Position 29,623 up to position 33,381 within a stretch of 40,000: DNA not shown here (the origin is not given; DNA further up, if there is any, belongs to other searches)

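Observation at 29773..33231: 1152-aa protein with an apparently split methyltransferase fold hosting a PAS and coiled-coil insertion, plus a GATase1-like C-terminus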

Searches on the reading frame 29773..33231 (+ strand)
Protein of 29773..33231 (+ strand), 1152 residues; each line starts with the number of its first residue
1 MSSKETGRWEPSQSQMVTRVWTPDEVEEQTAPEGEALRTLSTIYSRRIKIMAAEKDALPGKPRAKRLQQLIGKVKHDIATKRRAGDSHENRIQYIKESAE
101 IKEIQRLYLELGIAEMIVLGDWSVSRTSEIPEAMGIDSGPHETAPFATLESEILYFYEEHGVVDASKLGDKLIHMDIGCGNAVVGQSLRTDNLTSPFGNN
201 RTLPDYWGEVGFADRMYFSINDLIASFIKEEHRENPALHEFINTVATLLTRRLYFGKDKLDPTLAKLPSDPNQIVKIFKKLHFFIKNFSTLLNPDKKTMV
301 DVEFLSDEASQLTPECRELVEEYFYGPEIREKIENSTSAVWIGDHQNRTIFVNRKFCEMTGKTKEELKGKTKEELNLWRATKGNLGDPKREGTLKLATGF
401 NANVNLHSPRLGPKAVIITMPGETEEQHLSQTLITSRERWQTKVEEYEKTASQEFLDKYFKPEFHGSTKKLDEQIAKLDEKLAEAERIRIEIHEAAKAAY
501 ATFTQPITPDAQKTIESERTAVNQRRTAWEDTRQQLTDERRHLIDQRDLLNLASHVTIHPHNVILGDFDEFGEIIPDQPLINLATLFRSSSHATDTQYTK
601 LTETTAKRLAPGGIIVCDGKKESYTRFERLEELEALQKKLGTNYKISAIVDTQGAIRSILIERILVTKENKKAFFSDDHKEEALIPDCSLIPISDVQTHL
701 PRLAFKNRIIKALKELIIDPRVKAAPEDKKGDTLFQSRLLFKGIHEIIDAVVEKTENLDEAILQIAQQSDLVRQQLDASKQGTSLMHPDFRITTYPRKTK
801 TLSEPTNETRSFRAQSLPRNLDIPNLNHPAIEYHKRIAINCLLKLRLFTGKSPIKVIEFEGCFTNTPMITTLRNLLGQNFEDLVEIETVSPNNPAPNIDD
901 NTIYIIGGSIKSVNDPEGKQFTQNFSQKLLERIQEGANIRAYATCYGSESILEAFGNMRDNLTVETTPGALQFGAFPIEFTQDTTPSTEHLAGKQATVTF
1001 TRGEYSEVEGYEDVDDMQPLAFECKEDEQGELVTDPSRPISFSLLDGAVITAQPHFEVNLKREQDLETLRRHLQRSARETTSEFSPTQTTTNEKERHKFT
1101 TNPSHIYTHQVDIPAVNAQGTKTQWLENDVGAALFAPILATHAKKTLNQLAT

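Call 3: search_protein_families(library=pfam, proteins=[window:29773-33231:+], max_evalue=10)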
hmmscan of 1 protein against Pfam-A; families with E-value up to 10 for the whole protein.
window:29773-33231:+ (1152 aa): 7 families
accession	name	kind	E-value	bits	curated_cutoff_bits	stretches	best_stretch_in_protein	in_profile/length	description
PF00989.32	PAS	-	2.4e-05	24.7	22.6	1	331-371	5-45/113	PAS fold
PF13188.13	PAS_8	-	0.00022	21.4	21.8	1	333-378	7-53/65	PAS domain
PF13426.13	PAS_9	-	0.00026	21.7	27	1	339-376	3-40/103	PAS domain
PF04984.19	Phage_sheath_1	-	0.038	14.3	31.4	1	934-1015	49-133/168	Phage tail sheath protein subtilisin-like domain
PF08448.16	PAS_4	-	0.08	13.6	23.1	1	335-375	3-43/110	PAS fold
PF12860.13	PAS_7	-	0.18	12.4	27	1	334-392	2-61/115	PAS fold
PF10009.15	DUF2252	-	2.4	7.6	22.3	0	416-555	90-228/392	Uncharacterized protein conserved in bacteria (DUF2252)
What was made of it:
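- On Class I (triad) glutamine amidotransferase: The window sequence alone gives no Pfam hit (call 3).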

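Call 4: search_protein_families(library=ncbifam, proteins=[window:29773-33231:+], max_evalue=10)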
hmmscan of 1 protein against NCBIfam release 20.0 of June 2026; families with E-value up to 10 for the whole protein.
window:29773-33231:+ (1152 aa): 5 families
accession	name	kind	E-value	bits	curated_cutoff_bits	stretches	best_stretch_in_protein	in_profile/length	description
TIGR00229.1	sensory_box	domain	4e-07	30.2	22.9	1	331-374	9-52/126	PAS domain S-box protein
TIGR02938.1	nifL_nitrog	equivalog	0.017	13.6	242.45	1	329-372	6-49/494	nitrogen fixation negative regulator NifL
NF045675.1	PhdiestaseDibA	equivalog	0.035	12.5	980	1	335-375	86-126/623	phosphodiesterase DibA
NF052652.1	YtvA_fam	equivalog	0.11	12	250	1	330-370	3-46/243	YtvA family blue-light photoreceptor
NF041443.1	DDRRRQL_YjdP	equivalog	0.22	11.8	90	1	491-547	31-84/101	DDRRRQL repeat protein YjdP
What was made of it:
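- On PAS domain: Only profile positions 5-52 are covered (calls 3, 4).
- Checked: Only the N-terminal ~45 positions of the profile are matched (calls 3, 4).
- PAS insert in the window protein (calls 3, 4).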

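Call 5: search_solved_structures(query=window:29773-33231:+, max_evalue=10, show_alignments=3)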
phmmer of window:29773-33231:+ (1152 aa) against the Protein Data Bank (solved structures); distinct sequences matched with E-value up to 10: 2.
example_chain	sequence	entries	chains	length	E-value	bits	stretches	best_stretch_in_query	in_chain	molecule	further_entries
9ugr_A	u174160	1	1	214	0.00032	21.9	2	211-284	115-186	Syn-F4-Link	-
8h7c_A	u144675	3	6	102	0.2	12.6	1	211-284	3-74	De novo ferric enterobactin esterase Syn-F4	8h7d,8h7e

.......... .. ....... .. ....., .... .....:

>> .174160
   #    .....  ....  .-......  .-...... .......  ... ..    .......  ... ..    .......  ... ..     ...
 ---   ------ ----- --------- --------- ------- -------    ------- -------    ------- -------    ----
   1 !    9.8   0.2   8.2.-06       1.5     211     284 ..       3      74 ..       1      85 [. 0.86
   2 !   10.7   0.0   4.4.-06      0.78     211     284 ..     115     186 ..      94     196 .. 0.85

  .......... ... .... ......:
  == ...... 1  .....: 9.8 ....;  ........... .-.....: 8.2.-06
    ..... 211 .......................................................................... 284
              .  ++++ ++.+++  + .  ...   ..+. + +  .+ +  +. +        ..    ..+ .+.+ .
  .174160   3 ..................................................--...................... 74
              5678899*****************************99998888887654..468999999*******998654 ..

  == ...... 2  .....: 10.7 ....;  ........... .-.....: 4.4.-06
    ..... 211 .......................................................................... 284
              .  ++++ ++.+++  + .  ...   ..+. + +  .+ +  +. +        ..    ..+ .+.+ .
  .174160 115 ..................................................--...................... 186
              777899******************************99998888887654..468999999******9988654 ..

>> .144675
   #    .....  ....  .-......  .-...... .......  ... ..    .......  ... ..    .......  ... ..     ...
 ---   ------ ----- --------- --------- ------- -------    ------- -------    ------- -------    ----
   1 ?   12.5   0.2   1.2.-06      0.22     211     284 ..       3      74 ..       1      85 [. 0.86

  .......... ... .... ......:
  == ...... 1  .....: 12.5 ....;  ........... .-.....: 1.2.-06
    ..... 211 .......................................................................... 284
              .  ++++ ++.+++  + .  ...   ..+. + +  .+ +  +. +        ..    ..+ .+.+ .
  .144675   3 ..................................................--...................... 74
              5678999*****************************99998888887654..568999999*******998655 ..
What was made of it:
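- Tried and rejected: Phmmer against PDB returned only a de novo helical protein, which is a spurious match (call 5).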

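Call 6: find_homologous_proteins(query=window:29773-33231:+, max_evalue=0.001)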
Query window:29773-33231:+: 8000 candidates shared short words with the query, none scored E <= 0.001.

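Call 20: find_related_loci(query=window:29773-33231:+, collection=genome_contigs, flank=10000)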
Query window:29773-33231:+ (1152 aa) in genome_contigs; peptide patterns used: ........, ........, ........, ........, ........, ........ (x = any residue, [..] = any of these).
99 stretches matched a pattern, but none encodes a relative of the query by tblastn (E <= 1e-3).
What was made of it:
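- Tried and rejected: The single-protein scan of GTDB genomes found nothing (call 20).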

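Call 23: search_protein_representatives(protein=window:29773-33231:+)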
Query: 1152 residues. Proteins with E-value up to 0.001 (for the whole library): 174; up to 1e-10: 80; up to 1e-30: 29. The best 150 are listed.
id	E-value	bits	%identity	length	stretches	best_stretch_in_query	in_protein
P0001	2.5e-296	1002.4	100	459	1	703-1152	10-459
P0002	2.2e-192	658.2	42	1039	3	765-1150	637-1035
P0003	5.7e-182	623.8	40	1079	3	758-1150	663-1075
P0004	1.4e-159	549.6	39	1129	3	83-471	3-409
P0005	4.4e-143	495.0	38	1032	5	770-1092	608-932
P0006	2.6e-140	485.8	36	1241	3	468-1149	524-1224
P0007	2.6e-119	416.3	33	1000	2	516-1146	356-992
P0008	9.0e-113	394.6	34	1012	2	508-1150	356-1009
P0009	7.7e-111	388.2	35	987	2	454-1147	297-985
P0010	1.2e-110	387.6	34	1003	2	454-1146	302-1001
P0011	1.1e-108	381.1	36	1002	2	524-1085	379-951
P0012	7.7e-97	341.9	39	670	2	51-328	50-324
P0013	4.9e-92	326.0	34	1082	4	102-326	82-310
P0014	9.8e-88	311.7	34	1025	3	542-755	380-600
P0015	2.9e-78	280.4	31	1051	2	549-1148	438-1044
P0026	1.4e-32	129.1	30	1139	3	736-1067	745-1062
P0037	3.3e-21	91.4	26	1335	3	536-710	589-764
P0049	1.5e-17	79.4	29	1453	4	546-699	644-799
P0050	1.5e-17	79.4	28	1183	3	831-1099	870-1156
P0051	3.4e-17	78.2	26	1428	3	550-665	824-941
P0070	3.7e-13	64.8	28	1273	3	842-983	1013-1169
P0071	4.0e-13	64.7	29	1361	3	103-253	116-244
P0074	5.3e-12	61.0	49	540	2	330-374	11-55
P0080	4.9e-11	57.8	28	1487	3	550-708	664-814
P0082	1.5e-10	56.2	29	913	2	530-694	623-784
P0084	3.1e-10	55.1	30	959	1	558-752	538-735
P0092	2.2e-09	52.3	28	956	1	558-723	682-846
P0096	1.4e-08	49.6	30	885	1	586-732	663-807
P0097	2.2e-08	49.0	27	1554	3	545-635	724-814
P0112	1.1e-06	43.4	26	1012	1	562-714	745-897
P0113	1.7e-06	42.7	29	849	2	543-729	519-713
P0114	2.4e-06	42.2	31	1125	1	517-645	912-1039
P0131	2.2e-05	39.1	34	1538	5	328-401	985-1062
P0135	2.8e-05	38.7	28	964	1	493-646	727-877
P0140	4.9e-05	37.9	27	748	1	558-718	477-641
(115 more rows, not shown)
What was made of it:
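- Checked: Homologues exist across many genomes (call 23).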

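Call 26: search_protein_families(library=pfam, proteins=[P0002, P0003, P0004, P0005, P0006, P0007, P0008, P0009, P0010], max_evalue=1)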
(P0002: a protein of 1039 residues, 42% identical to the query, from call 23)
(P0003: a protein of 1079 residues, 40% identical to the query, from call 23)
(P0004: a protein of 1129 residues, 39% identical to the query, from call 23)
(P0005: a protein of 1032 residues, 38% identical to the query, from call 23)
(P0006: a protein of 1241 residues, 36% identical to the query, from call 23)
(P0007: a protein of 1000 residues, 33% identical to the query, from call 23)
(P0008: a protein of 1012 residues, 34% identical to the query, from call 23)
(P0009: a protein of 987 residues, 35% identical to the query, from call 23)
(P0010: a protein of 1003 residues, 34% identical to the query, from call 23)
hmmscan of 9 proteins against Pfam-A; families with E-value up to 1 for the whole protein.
P0002 (1039 aa): 10 families
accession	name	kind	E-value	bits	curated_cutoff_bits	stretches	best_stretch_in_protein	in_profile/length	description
PF00117.34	GATase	-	7.4e-05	22.9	22.8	1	807-944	63-178/190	Glutamine amidotransferase class-I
PF13489.12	Methyltransf_23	-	0.00081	19.6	27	1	152-171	25-44/164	Methyltransferase domain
PF13649.12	Methyltransf_25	-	0.026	15.7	27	0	421-461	56-97/97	Methyltransferase domain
PF25803.1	Spectrin_SYNE1_2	-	0.08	13.7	27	1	334-391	5-62/113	Nesprin-1, spectrin repeats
PF25764.1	KIF21A_4th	-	0.088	12.9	33.1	1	333-383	58-105/183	KIF21A-like domain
PF18185.7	STALD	-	0.1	12.5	24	1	777-885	13-118/211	Sir2- and TIR-associating SLOG family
PF16326.10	ABC_tran_CTD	-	0.16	12.6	32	1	336-376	8-49/69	ABC transporter C-terminal domain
PF03938.19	OmpH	-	0.22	12.1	32.4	1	331-384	21-78/141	Outer membrane protein (OmpH-like)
PF13175.12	AAA_15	-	0.22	11.5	32.1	1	205-375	120-274/374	AAA ATPase domain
PF06657.18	Cep57_MT_bd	-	0.74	10.7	31.3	0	335-370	14-51/77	Centrosome microtubule-binding domain of Cep57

P0003 (1079 aa): 4 families
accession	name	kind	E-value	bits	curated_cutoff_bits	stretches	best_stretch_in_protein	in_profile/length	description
PF00117.34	GATase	-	4e-05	23.8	22.8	1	845-974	71-183/190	Glutamine amidotransferase class-I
PF05175.20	MTS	-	0.006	16.7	23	0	173-189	35-51/170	Methyltransferase small domain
PF13649.12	Methyltransf_25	-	0.015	16.4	27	0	451-490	58-97/97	Methyltransferase domain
PF23203.1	KIF21A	-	0.22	11.7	28.5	1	347-414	40-110/161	KIF21A-like domain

P0004 (1129 aa): 4 families
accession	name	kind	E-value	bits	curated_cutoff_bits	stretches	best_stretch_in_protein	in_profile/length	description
PF00117.34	GATase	-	0.00032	20.8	22.8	1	906-1025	75-181/190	Glutamine amidotransferase class-I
PF13649.12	Methyltransf_25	-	0.077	14.1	27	0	435-472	59-97/97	Methyltransferase domain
PF13426.13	PAS_9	-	0.18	12.6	27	1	263-334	2-76/103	PAS domain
PF08242.18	Methyltransf_12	-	0.19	12.9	30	0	435-474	64-98/98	Methyltransferase domain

P0005 (1032 aa): 5 families
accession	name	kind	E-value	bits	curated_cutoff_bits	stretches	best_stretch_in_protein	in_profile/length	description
PF00117.34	GATase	-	9e-07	29.2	22.8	1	755-907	57-182/190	Glutamine amidotransferase class-I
PF13649.12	Methyltransf_25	-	0.0088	17.1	27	0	395-430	62-97/97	Methyltransferase domain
PF08242.18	Methyltransf_12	-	0.075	14.2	30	0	397-432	65-98/98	Methyltransferase domain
PF13489.12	Methyltransf_23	-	0.2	11.8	27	0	394-433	78-115/164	Methyltransferase domain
PF08241.18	Methyltransf_11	-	0.22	12.6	21.2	0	398-432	61-93/95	Methyltransferase domain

P0006 (1241 aa): 4 families
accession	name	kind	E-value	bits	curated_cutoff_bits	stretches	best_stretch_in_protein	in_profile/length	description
PF13649.12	Methyltransf_25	-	0.00017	22.7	27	1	619-669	50-97/97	Methyltransferase domain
PF00117.34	GATase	-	0.1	12.7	22.8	1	1019-1043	73-93/190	Glutamine amidotransferase class-I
PF08241.18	Methyltransf_11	-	0.14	13.2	21.2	0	313-329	1-17/95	Methyltransferase domain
PF08242.18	Methyltransf_12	-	0.15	13.3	30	0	633-671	62-98/98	Methyltransferase domain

P0007 (1000 aa): 1 family
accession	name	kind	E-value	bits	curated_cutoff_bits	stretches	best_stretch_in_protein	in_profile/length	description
PF00117.34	GATase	-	1.5e-10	41.5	22.8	1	770-910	57-182/190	Glutamine amidotransferase class-I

P0008 (1012 aa): 3 families
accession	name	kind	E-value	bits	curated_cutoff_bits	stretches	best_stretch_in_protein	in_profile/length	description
PF13649.12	Methyltransf_25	-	0.01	17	27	0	413-464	48-97/97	Methyltransferase domain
PF08241.18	Methyltransf_11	-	0.088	13.9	21.2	0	414-466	45-93/95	Methyltransferase domain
PF20871.2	KCTD1-15_CTD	-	0.15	12.6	27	0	401-453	8-53/97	BTB/POZ domain-containing protein KCTD1/15, C-terminal domain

P0009 (987 aa): 5 families
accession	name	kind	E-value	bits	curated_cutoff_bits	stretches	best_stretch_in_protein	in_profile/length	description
PF00117.34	GATase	-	0.0002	21.5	22.8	1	779-918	59-177/190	Glutamine amidotransferase class-I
PF13649.12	Methyltransf_25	-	0.00026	22.1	27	1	411-453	57-97/97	Methyltransferase domain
PF13489.12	Methyltransf_23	-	0.00065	19.9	27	1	147-169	21-43/164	Methyltransferase domain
PF08242.18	Methyltransf_12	-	0.013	16.6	30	0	153-179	1-25/98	Methyltransferase domain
PF08241.18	Methyltransf_11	-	0.024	15.7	21.2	0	416-455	56-93/95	Methyltransferase domain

P0010 (1003 aa): 4 families
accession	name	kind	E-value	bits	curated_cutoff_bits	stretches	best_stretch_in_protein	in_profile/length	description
PF00117.34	GATase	-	3.2e-05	24.1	22.8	1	797-924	70-179/190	Glutamine amidotransferase class-I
PF13489.12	Methyltransf_23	-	0.0021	18.3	27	1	136-182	9-48/164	Methyltransferase domain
PF13847.12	Methyltransf_31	-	0.042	14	27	1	151-174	4-24/145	Methyltransferase domain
PF14327.11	CSTF2_hinge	-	0.11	13.4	27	0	115-150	13-46/81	Hinge domain of cleavage stimulation factor subunit 2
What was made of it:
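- Partial profile hits fall in the right order (call 26).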

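Call 28: predict_structure(protein=window:29773-33231:+)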
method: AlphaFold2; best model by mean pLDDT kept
length: 1152 residues; sequences in the alignment: 1
mean_pLDDT: 37.8   pTM: 0.27
mean pLDDT of the five models: 37.8, 31.5, 30.7, 28.3, 25.6
residues with pLDDT >= 90: 0; 70-90: 38; 50-70: 130; < 50: 984
segments of 3 or more residues with pLDDT < 50: 1-59, 112-362, 364-466, 544-763, 769-850, 860-872, 874-876, 900-918, 932-1152
pLDDT, mean of each block of 10 residues (from residue 1): 27 29 38 40 37 40 62 69 66 64 58 35 27 31 31 34 35 29 28 26 29 30 35 40 39 34 37 40 34 29 30 44 42 33 26 35 46 38 29 23 27 27 32 32 38 39 47 62 69 68 61 70 72 64 46 30 26 27 26 24 29 37 34 45 38 30 24 27 31 34 38 38 37 40 45 46 48 43 29 25 27 23 27 36 41 53 44 50 56 49 44 45 51 46 34 37 29 23 30 31 31 34 39 38 25 25 39 37 27 24 26 24 29 34 35 30
secondary structure, 60 per line:
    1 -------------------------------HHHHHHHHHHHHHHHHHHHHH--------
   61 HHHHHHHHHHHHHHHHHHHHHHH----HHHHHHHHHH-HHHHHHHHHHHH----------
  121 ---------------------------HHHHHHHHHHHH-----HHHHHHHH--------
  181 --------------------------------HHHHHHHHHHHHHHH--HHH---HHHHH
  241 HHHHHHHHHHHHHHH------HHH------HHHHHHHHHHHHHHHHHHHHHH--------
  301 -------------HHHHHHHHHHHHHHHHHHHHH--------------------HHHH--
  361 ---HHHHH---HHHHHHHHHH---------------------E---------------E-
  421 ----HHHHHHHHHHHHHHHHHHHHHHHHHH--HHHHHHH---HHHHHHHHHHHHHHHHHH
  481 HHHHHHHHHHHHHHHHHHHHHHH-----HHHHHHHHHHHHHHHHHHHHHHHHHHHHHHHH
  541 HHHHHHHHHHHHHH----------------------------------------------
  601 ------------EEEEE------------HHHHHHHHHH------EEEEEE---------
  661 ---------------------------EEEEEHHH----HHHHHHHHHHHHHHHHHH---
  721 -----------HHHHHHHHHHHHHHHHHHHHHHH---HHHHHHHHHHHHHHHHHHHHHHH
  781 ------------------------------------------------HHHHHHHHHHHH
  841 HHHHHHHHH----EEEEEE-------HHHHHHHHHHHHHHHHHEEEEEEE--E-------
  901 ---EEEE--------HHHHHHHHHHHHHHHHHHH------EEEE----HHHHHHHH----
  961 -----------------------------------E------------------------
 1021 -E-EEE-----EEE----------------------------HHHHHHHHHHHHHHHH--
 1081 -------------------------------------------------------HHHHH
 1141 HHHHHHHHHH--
elements in order (helices of 4 or more, strands of 3 or more residues): H32-52 H61-83 H88-97 H99-110 H148-159 H165-172 H213-227 H236-255 H271-292 H314-334 H355-358 H364-368 H372-381 H425-450 H453-459 H463-503 H509-554 E613-617 H630-639 E646-651 E688-692 H700-717 H732-754 H758-780 H829-849 E854-859 H867-883 E884-890 E904-907 H916-934 E941-944 H949-956 E1024-1026 E1032-1034 H1063-1078 H1136-1150
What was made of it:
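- Tried and rejected: The single-sequence AlphaFold run was useless (pLDDT 37.8, call 28).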
